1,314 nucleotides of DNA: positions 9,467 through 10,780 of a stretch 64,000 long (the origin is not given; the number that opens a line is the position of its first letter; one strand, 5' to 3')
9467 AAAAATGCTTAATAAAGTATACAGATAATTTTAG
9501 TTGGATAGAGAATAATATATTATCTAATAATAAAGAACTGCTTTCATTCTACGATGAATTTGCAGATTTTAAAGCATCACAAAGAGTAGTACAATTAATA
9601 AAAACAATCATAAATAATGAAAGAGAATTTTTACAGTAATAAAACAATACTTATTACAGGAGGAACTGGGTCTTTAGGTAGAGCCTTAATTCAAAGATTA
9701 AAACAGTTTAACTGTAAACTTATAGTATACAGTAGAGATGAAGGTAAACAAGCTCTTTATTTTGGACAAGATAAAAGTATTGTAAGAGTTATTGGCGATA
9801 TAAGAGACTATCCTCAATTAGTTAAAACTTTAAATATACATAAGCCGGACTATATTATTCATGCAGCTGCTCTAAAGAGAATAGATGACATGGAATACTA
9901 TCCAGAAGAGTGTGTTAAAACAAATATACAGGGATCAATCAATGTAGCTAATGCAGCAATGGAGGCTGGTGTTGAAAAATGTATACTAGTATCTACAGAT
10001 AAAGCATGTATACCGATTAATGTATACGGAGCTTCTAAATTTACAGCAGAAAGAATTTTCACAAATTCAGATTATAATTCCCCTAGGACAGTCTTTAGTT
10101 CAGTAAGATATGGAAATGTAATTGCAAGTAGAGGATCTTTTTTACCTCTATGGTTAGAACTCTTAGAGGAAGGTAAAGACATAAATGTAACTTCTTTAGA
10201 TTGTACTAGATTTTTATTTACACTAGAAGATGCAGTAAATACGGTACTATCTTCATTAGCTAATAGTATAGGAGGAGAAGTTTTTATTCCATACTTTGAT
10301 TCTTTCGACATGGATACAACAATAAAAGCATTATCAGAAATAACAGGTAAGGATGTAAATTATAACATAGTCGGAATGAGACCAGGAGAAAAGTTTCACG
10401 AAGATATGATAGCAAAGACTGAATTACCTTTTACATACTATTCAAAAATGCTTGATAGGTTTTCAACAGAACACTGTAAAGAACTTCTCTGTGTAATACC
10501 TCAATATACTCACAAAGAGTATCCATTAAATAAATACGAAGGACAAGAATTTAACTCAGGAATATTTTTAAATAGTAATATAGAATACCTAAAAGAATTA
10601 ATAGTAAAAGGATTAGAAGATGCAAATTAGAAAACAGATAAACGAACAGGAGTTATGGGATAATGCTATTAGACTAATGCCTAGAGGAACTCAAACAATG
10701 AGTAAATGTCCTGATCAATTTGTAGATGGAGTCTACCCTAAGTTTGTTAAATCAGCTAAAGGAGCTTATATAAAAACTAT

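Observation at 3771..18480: Phage-borne nonulosonic (pseudaminic-type) acid pathway inside a 15-kb glycan island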

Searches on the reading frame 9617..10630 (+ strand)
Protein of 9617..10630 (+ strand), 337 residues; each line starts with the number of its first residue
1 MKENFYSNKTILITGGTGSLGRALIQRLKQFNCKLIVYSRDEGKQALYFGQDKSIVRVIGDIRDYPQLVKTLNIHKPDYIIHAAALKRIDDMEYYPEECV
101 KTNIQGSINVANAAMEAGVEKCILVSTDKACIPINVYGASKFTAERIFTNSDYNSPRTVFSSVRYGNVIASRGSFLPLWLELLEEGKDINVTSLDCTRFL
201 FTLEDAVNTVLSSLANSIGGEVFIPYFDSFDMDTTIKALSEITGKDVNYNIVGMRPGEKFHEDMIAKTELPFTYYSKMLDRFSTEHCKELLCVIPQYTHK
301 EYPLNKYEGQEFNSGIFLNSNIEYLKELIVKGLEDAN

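Call 3: search_protein_families(library=pfam, proteins=[window:9617-10630:+], max_evalue=0.01)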
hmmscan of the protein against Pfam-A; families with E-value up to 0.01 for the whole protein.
window:9617-10630:+ (337 aa): 11 families
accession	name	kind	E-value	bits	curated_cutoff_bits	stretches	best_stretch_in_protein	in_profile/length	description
PF02719.21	Polysacc_synt_2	-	1.4e-76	257.9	20.2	1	11-269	1-278/293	Polysaccharide biosynthesis protein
PF01370.27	Epimerase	-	9.8e-26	91.1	20.9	1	11-216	1-227/240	NAD dependent epimerase/dehydratase family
PF04321.23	RmlD_sub_bind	-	1.1e-17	64.4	27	1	10-191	2-175/287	RmlD substrate binding domain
PF01073.25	3Beta_HSD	-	2.6e-13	50.1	22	1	12-133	1-122/280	3-beta hydroxysteroid dehydrogenase/isomerase family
PF16363.11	GDP_Man_Dehyd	-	5.4e-13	49.5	27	1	12-129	1-131/332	GDP-mannose 4,6 dehydratase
PF05368.20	NmrA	-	1.7e-07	31.6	27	1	8-252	2-243/298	NmrA-like family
PF00106.31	adh_short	-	5.5e-07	29.7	26.6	1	9-146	1-158/195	short chain dehydrogenase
PF07993.18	NAD_binding_4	-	1.1e-06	28.4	20.1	0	74-131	86-139/258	Male sterility protein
PF13460.12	NAD_binding_10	-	2.1e-06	28.2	27.2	1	15-129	1-100/184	NAD(P)H-binding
PF02826.25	2-Hacid_dh_C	-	0.00083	19.2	25.1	1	7-45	35-72/178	D-isomer specific 2-hydroxyacid dehydrogenase, NAD binding domain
PF08659.16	KR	-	0.0018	18.7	22.6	1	10-86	2-91/180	KR domain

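Call 5: search_protein_families(library=ncbifam, proteins=[window:9617-10630:+], max_evalue=0.001)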
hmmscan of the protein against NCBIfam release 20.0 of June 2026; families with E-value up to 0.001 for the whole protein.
window:9617-10630:+ (337 aa): 33 families (the best 25 are shown)
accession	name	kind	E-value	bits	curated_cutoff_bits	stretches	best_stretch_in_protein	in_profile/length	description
TIGR03589.1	PseB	equivalog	2.1e-79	266.8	407.75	1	6-274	2-271/324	UDP-N-acetylglucosamine 4,6-dehydratase (inverting)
TIGR04130.1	FnlA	equivalog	4e-58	196.9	730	1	6-270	2-270/337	UDP-N-acetylglucosamine 4,6-dehydratase/5-epimerase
TIGR01214.1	rmlD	equivalog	1.4e-19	70.3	224.05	1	10-128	1-101/285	dTDP-4-dehydrorhamnose reductase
TIGR01179.1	galE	equivalog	5.5e-18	64.9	262.3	1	11-170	2-178/332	UDP-glucose 4-epimerase GalE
TIGR02622.1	CDP_4_6_dhtase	equivalog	9.5e-15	54.6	278.45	1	5-130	1-132/352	CDP-glucose 4,6-dehydratase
TIGR04180.1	EDH_00030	hypoth_equivalog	3e-14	52.8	475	1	11-249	1-262/297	NAD-dependent 4,6-dehydratase LegB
TIGR03466.1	HpnA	hypoth_equivalog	3.3e-11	42.6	367.65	1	10-133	2-118/327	hopanoid-associated sugar epimerase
TIGR01181.1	dTDP_gluc_dehyt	equivalog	1.9e-10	40.4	365.1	1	11-162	2-153/321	dTDP-glucose 4,6-dehydratase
NF052578.1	StrlDmthSdmBMthl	equivalog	4.2e-09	36.6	600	1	10-159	2-146/328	sterol demethylase protein SdmB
NF041293.1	G6PDh_Azf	equivalog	6.3e-09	35.6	400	1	8-131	2-119/252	NAD-dependent glucose-6-phosphate dehydrogenase Azf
NF007956.0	PRK10675.1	subfamily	7.6e-09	35.1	394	1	11-169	3-181/338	UDP-glucose 4-epimerase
TIGR02197.1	heptose_epim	equivalog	1.8e-08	33.9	274.6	1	11-169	1-171/316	ADP-glyceromanno-heptose 6-epimerase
NF042423.1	oxyalk_red_Shew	equivalog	9.2e-08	31.5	580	1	9-128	9-119/331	2-alkyl-3-oxoalkanoate reductase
NF058621.1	DiazavRedAvaA7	equivalog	2.4e-07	30.7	400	1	11-133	3-120/304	3-diazoavenalumate denitrifying reductase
NF042422.1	oxyalk_red_OleD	equivalog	4.7e-07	29.5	580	1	11-128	3-111/329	2-alkyl-3-oxoalkanoate reductase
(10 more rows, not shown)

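Call 17: search_solved_structures(query=window:9617-10630:+, max_evalue=1e-10)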
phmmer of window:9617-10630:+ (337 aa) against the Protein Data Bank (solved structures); distinct sequences matched with E-value up to 1e-10: 13.
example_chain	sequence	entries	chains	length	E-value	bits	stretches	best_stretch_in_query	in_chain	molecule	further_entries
2gn4_A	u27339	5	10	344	1.2e-60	208.8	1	3-270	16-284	UDP-GlcNAc C6 dehydratase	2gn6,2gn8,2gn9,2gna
4j2o_A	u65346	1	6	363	1.9e-52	181.8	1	4-329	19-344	UDP-N-acetylglucosamine 4,6-dehydratase/5-epimerase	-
3vvb_A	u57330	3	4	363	4.2e-52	180.7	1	6-270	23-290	CapE | Capsular polysaccharide synthesis enzyme Cap8E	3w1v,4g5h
3vvc_A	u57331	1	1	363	1.5e-51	178.8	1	6-270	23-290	Capsular polysaccharide synthesis enzyme Cap8E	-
6bwc_A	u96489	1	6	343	9.6e-49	169.6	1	5-269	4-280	Polysaccharide biosynthesis protein CapD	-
4tqg_A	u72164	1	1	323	5.2e-42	147.5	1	7-270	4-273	Putative dTDP-d-glucose 4 6-dehydratase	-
5bjy_A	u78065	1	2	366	7.6e-31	110.8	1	5-275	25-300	WlaL protein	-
5bju_A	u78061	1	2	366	9.7e-30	107.2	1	5-275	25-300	WlaL protein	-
5bjw_A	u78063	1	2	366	3.5e-29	105.3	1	5-275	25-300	WlaL protein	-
5bjx_A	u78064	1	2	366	4.9e-29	104.9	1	5-275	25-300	WlaL protein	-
5bjv_A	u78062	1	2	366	3.3e-28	102.1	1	5-275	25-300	WlaL protein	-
3pvz_A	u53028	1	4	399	4e-11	46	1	6-226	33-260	UDP-N-acetylglucosamine 4,6-dehydratase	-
2pzk_A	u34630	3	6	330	5.6e-11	45.5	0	8-127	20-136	Putative nucleotide sugar epimerase/ dehydratase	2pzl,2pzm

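Call 28: search_protein_families(library=phrogs, proteins=[window:9617-10630:+], max_evalue=0.01)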
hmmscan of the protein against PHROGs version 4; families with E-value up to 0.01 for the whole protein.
window:9617-10630:+ (337 aa): 3 families
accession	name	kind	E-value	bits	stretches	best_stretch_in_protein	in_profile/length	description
phrog_540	-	DNA, RNA and nucleotide metabolism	4.2e-34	119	1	7-259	291-561/715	nucleotide-sugar epimerase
phrog_3142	-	moron, auxiliary metabolic gene and host takeover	6e-07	29.2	1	7-143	286-439/596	FabG-like 3-oxoacyl-(acyl-carrier-protein) reductase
phrog_24360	-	unknown function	0.0081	17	0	107-171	8-70/124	-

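Call 63: search_solved_structures(query=window:9617-10630:+, max_evalue=1e-45, show_alignments=3)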
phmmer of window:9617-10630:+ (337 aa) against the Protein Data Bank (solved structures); distinct sequences matched with E-value up to 1e-45: 5.
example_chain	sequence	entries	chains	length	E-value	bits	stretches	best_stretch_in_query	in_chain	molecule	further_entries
2gn4_A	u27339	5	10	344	1.2e-60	208.8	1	3-270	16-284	UDP-GlcNAc C6 dehydratase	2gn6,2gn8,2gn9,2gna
4j2o_A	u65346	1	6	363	1.9e-52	181.8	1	4-329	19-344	UDP-N-acetylglucosamine 4,6-dehydratase/5-epimerase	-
3vvb_A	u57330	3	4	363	4.2e-52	180.7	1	6-270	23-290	CapE | Capsular polysaccharide synthesis enzyme Cap8E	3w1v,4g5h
3vvc_A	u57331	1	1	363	1.5e-51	178.8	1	6-270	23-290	Capsular polysaccharide synthesis enzyme Cap8E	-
6bwc_A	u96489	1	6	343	9.6e-49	169.6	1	5-269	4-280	Polysaccharide biosynthesis protein CapD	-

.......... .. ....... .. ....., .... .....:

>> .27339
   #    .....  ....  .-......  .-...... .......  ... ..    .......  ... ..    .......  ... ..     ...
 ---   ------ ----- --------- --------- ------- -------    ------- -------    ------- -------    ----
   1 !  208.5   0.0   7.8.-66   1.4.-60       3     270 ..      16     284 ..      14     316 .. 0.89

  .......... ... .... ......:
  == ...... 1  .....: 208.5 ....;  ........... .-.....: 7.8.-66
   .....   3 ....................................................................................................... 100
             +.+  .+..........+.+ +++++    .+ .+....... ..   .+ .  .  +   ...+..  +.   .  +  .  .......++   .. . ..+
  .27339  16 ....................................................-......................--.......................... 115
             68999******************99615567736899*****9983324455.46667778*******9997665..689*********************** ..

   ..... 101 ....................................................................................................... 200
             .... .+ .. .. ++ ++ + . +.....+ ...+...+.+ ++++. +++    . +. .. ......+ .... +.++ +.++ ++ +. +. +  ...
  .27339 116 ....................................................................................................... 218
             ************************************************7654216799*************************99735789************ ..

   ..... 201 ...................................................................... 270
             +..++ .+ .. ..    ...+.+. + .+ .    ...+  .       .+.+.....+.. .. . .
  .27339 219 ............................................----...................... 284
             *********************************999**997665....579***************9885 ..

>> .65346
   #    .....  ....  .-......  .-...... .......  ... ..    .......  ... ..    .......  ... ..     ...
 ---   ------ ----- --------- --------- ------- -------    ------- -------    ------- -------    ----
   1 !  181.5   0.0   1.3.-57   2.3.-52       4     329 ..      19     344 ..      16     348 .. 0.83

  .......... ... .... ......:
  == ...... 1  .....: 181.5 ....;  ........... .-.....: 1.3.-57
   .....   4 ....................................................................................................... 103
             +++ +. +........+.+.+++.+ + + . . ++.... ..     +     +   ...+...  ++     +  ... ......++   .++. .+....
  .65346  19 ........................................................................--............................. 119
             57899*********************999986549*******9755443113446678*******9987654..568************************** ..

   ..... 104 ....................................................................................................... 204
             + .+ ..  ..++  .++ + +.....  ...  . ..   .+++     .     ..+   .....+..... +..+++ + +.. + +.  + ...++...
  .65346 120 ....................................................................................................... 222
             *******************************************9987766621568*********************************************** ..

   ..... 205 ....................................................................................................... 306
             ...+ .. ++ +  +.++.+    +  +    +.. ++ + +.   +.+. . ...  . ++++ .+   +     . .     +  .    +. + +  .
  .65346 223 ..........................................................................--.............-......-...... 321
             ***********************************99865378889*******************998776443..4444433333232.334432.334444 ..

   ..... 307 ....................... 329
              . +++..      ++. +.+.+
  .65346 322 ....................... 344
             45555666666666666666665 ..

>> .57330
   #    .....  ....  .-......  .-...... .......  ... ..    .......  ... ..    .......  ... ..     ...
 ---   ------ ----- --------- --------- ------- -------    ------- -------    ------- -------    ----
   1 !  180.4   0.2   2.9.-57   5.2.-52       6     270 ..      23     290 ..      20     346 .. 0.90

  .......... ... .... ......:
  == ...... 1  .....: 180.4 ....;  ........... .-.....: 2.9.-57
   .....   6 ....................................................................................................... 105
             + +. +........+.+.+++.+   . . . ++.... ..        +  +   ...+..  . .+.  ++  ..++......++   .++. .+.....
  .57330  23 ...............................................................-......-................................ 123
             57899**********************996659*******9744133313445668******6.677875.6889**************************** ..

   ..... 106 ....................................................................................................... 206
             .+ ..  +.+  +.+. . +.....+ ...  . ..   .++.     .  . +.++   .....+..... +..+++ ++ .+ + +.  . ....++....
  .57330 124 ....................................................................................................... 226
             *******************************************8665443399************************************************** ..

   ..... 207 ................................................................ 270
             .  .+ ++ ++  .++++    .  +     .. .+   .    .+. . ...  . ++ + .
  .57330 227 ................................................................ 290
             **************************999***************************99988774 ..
